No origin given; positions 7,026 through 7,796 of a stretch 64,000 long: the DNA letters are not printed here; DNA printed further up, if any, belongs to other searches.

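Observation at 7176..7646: Secreted 15-Cys protein with an internal duplicated module, directly upstream of the ACIII-oxidase operon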

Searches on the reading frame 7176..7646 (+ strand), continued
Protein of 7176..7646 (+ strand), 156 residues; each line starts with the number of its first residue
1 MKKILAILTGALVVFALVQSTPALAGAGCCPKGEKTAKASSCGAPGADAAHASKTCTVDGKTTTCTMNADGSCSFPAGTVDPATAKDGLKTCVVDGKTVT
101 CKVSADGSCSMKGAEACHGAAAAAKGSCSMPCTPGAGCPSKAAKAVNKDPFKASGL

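Call 31: find_encoding_contigs(protein=P0009, flank=10000, max_places=3)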
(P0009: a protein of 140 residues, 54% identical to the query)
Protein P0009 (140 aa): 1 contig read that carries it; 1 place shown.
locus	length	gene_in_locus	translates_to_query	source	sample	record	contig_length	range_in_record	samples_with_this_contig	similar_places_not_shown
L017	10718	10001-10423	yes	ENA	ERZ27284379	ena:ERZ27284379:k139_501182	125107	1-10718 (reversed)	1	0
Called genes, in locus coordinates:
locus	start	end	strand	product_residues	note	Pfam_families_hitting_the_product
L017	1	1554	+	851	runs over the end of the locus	PF00317:Ribonuc_red_lgN, PF02867:Ribonuc_red_lgC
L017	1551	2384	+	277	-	PF12637:TSCPD (weak)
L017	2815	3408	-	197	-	-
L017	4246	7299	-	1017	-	PF00873:ACR_tran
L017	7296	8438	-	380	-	PF25919:BSH_CusB (faint), PF25954:Beta-barrel_RND_2, PF25967:RND-MFP_C (weak), PF25989:YknX_C, PF25975:CzcB_C (weak)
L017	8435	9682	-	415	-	PF02321:OEP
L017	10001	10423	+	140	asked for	-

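Call 38: find_homologous_proteins(query=A2, max_evalue=0.01)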
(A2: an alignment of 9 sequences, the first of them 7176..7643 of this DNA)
Query A2 (9 sequences) (156 aa, profile of the alignment): 14 proteins with E <= 0.01 among 8000 candidates.
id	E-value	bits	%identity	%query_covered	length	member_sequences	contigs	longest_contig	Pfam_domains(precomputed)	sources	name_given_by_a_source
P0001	4.9e-60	220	90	100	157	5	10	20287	-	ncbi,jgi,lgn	jgi:hypothetical protein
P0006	2.8e-59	217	60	79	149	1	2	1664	-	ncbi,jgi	jgi:hypothetical protein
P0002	6.9e-59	216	76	100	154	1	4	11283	-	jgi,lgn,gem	-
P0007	7.2e-59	216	57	79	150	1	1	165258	-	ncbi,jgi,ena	ncbi:MAG: hypothetical protein WC326_10840 [Candidatus Delongbacteria bacterium]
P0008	1.2e-58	215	59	74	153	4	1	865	-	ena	-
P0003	1.0e-57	212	77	100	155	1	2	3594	-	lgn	-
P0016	1.1e-56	209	66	71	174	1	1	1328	-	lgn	-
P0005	1.4e-55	205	55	100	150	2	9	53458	-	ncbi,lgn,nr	ncbi:MAG: hypothetical protein Q8O14_02665 [bacterium]|nr:hypothetical protein [bacterium]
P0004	1.4e-54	202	75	100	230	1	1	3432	-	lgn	-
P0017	2.9e-54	201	57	74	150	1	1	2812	-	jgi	jgi:hypothetical protein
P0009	2.1e-52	195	56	71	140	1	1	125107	-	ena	-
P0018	2.4e-49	185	52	83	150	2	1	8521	-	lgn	-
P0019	2.6e-37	146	50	69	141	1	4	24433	-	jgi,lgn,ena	jgi:hypothetical protein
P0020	6.8e-3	34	39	85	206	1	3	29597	-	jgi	jgi:hypothetical protein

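Call 39: find_related_loci(query=A2, collection=metagenome_contigs, flank=10000)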
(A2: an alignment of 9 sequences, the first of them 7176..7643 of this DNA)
Query A2 (156 aa) in metagenome_contigs; peptide patterns used: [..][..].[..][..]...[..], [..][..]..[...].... (x = any residue, [..] = any of these).
57 stretches matched a pattern; 4 encode a relative of the query (tblastn E <= 1e-3); 4 distinct loci.
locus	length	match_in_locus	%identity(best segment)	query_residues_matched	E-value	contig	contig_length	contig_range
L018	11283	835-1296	76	1-156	4e-61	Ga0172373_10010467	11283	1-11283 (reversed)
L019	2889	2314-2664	59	1-116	1e-30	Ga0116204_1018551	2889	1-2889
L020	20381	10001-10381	57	1-123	8e-25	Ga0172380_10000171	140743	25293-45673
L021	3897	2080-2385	50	1-108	4e-17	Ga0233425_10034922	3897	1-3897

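Call 41: find_encoding_contigs(protein=P0019, flank=10000, max_places=2)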
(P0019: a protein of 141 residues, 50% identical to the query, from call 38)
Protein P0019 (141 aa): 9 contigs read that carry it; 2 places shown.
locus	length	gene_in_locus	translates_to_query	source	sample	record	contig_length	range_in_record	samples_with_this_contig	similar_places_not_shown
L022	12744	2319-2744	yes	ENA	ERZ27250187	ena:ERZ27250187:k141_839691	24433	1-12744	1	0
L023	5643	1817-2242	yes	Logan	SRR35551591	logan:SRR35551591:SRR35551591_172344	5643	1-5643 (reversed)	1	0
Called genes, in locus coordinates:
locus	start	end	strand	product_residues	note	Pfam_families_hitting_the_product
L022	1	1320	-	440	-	?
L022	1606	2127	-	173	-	PF09537:DUF2383 (faint), PF13668:Ferritin_2 (faint), PF02915:Rubrerythrin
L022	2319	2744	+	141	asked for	-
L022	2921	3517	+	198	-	PF02085:Cytochrom_CIII (faint), PF14522:Cytochrome_C7, PF14537:Cytochrom_c3_2 (weak)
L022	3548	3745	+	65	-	-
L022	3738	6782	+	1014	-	PF01568:Molydop_binding, PF12838:Fer4_7 (weak), PF13247:Fer4_11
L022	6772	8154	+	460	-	PF03916:NrfD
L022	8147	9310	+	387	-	PF11821:ActD, PF00034:Cytochrom_C (weak), PF13442:Cytochrome_CBB3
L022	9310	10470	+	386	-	-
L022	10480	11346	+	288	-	PF13442:Cytochrome_CBB3 (weak)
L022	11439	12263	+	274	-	PF02630:SCO1-SenC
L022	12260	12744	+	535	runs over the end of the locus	PF00115:COX1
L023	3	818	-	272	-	?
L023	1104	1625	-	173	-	PF09537:DUF2383 (faint), PF13668:Ferritin_2 (faint), PF02915:Rubrerythrin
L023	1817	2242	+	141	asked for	-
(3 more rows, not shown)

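Call 42: find_encoding_contigs(protein=P0018, flank=10000, max_places=2)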
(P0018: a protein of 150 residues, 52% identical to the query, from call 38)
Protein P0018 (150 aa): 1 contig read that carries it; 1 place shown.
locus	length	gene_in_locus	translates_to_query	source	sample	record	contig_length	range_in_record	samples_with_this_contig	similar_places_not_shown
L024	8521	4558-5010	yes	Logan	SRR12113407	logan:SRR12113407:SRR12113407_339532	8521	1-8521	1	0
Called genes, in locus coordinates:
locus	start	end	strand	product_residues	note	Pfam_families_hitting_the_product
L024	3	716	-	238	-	?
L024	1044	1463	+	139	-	PF09862:DUF2089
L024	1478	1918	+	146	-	PF22746:SHOCT-like_DUF2089-C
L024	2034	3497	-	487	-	PF01391:Collagen (weak), PF02335:Cytochrom_C552 (faint), PF22113:Mtrc-MtrF_II-IV_dom (faint), PF03264:Cytochrom_NNT (faint), PF09699:Paired_CXXCH_1 (faint), PF14522:Cytochrome_C7 (faint), PF14537:Cytochrom_c3_2 (faint), PF13435:Cytochrome_C554 (faint)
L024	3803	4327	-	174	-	PF09537:DUF2383 (faint), PF13668:Ferritin_2 (weak), PF02915:Rubrerythrin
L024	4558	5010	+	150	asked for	-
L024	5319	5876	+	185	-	PF02085:Cytochrom_CIII (faint), PF14522:Cytochrome_C7, PF14537:Cytochrom_c3_2 (weak)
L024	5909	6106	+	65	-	-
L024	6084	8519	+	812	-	?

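Call 43: find_encoding_contigs(protein=P0020, flank=10000, max_places=2)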
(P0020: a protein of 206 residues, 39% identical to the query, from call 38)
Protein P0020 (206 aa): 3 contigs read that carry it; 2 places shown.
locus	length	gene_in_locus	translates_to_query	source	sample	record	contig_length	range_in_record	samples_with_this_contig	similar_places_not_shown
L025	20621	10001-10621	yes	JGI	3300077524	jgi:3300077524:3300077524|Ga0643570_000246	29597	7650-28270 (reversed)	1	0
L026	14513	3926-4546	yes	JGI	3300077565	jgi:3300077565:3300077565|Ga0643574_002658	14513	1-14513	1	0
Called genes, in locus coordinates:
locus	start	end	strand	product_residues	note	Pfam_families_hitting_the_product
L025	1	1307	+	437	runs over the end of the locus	PF13439:Glyco_transf_4, PF13579:Glyco_trans_4_4, PF00534:Glycos_transf_1, PF13692:Glyco_trans_1_4, PF13524:Glyco_trans_1_2 (faint)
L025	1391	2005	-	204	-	PF13578:Methyltransf_24 (weak)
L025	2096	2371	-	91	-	-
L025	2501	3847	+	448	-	PF04932:Wzy_C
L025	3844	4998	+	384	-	PF13641:Glyco_tranf_2_3, PF00535:Glycos_transf_2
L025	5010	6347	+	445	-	-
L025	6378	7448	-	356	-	PF13439:Glyco_transf_4, PF13579:Glyco_trans_4_4 (weak), PF13692:Glyco_trans_1_4, PF20706:GT4-conflict (weak), PF00534:Glycos_transf_1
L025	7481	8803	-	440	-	PF13439:Glyco_transf_4, PF13579:Glyco_trans_4_4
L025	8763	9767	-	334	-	PF04321:RmlD_sub_bind, PF01073:3Beta_HSD, PF01370:Epimerase, PF02719:Polysacc_synt_2, PF16363:GDP_Man_Dehyd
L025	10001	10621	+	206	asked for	-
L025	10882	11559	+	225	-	PF02085:Cytochrom_CIII (faint), PF14522:Cytochrome_C7, PF14537:Cytochrom_c3_2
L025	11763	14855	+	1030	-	PF01568:Molydop_binding (weak), PF12838:Fer4_7 (weak), PF13183:Fer4_8 (faint), PF13247:Fer4_11, PF12838:Fer4_7 (weak)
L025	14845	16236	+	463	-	PF03916:NrfD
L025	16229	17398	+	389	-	PF11821:ActD, PF13442:Cytochrome_CBB3, PF00034:Cytochrom_C (weak)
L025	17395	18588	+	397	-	-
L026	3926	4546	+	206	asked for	-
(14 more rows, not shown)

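Call 44: search_protein_families(library=ncbifam, proteins=[L017:4246-7299:-, L017:7296-8438:-, L017:8435-9682:-, L017:2815-3408:-], max_evalue=0.00001)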
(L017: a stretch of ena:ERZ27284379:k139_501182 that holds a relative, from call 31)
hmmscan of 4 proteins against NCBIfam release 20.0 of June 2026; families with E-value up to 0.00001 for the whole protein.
L017:4246-7299:- (1017 aa): 11 families
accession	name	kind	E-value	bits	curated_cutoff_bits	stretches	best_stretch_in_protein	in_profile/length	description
NF033617.1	RND_permease_2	subfamily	3.3e-191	637.8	1250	1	6-1014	3-1006/1009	multidrug efflux RND transporter permease subunit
NF000282.2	RND_permease_1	subfamily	2.2e-162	542.4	1250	1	9-1014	6-1026/1029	multidrug efflux RND transporter permease subunit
TIGR00915.1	2A0602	subfamily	5e-139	465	940.35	1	9-1014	7-1027/1050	efflux RND transporter permease subunit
NF007905.0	PRK10614.1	equivalog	8e-127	424.4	1774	1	8-1013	8-1006/1025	multidrug efflux RND transporter permease subunit MdtC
TIGR00914.1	2A0601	subfamily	9e-127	424.3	701.45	1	17-1014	19-1034/1051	CusA/CzcA family heavy metal efflux RND transporter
NF007798.0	PRK10503.1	equivalog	1e-113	380.9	1584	1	10-1014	19-1021/1040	MdtB/MuxB family multidrug efflux RND transporter permease subunit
NF007133.0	PRK09579.1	equivalog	3.1e-100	336.2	1763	1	1-1014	1-1001/1017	multidrug efflux RND transporter permease subunit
NF007131.0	PRK09577.1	equivalog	4.1e-92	309.5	1768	1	10-1014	8-1021/1045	multidrug efflux RND transporter permease subunit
NF007842.1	PRK10555.1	equivalog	1.2e-85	288.2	1854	1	10-1012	8-1023/1036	multidrug efflux RND transporter permease AcrD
NF000037.1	RND_perm_OqxB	exception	3.6e-78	263.5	2200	1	9-1013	9-1032/1050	multidrug efflux RND transporter permease subunit OqxB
NF011706.2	PRK15127.1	equivalog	1.3e-72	245.2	2150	1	10-1014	8-1028/1049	multidrug efflux RND transporter permease subunit AcrB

L017:7296-8438:- (380 aa): 13 families
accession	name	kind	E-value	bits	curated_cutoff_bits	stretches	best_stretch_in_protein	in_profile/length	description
TIGR01730.1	RND_mfp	subfamily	1e-54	185.7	94.9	1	48-354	1-321/322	efflux RND transporter periplasmic adaptor subunit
TIGR00999.1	8a0102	subfamily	1.5e-27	96.4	319.3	1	141-346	63-270/271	CzcB/NccB family metal efflux transporter periplasmic adaptor subunit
NF007303.0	PRK09783.1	subfamily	6e-16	57.9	390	1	163-354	209-400/414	copper/silver efflux system membrane fusion protein CusB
NF008589.1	PRK11556.1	equivalog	1.1e-15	57.5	391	1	33-355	44-388/392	MdtA/MuxA family multidrug efflux RND transporter periplasmic adaptor subunit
NF033138.2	RND-peri-MexC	equivalog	5.6e-15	55.4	625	1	266-356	282-373/375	MexC family multidrug efflux RND transporter periplasmic adaptor subunit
TIGR00998.1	8a0101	subfamily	1.5e-13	50.5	390.8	1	165-242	201-279/334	EmrA/EmrK family multidrug efflux transporter periplasmic adaptor subunit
NF008606.0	PRK11578.1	equivalog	9.9e-11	41.4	342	1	46-342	34-364/371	macrolide transporter subunit MacA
NF045904.1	RND-peri-MexE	equivalog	7.9e-09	34.9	714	1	18-354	10-368/390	multidrug efflux RND transporter periplasmic adaptor subunit MexE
NF007132.1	PRK09578.1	equivalog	1.7e-08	33.6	512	0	267-364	288-385/396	MexX/AxyX family multidrug efflux RND transporter periplasmic adaptor subunit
NF000272.2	OqxA_adapt_sub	exception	3.2e-08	32.9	835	0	264-346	288-370/391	multidrug efflux RND transporter periplasmic adaptor subunit OqxA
NF011604.1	PRK15030.1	equivalog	3.6e-07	29.5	765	0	266-355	286-376/397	multidrug efflux RND transporter periplasmic adaptor subunit AcrA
NF033834.1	RND_adapt_MexA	exception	1.6e-06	27.5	750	0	27-190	17-179/373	multidrug efflux RND transporter periplasmic adaptor subunit MexA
NF045680.1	DiMtlExpIhpB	equivalog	5.4e-06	25.6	450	0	161-338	130-306/326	divalent metal ion exporter adaptor subunit IhpB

L017:8435-9682:- (415 aa): 4 families
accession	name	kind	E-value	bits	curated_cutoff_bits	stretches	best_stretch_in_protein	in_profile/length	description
TIGR01844.1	type_I_sec_TolC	subfamily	4.4e-31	108.3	225.15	2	126-414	123-400/414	TolC family outer membrane protein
TIGR01845.1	outer_NodT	subfamily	5.4e-21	74.9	210.05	1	3-412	59-458/460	efflux transporter outer membrane subunit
NF007002.0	PRK09465.1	equivalog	1e-13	50.6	495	1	232-401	242-409/460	outer membrane channel protein TolC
NF052390.1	efflux_OMP_AbuO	equivalog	6.2e-07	28.5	700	1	101-396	126-415/447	multidrug efflux outer membrane protein AbuO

L017:2815-3408:- (197 aa): 0 families
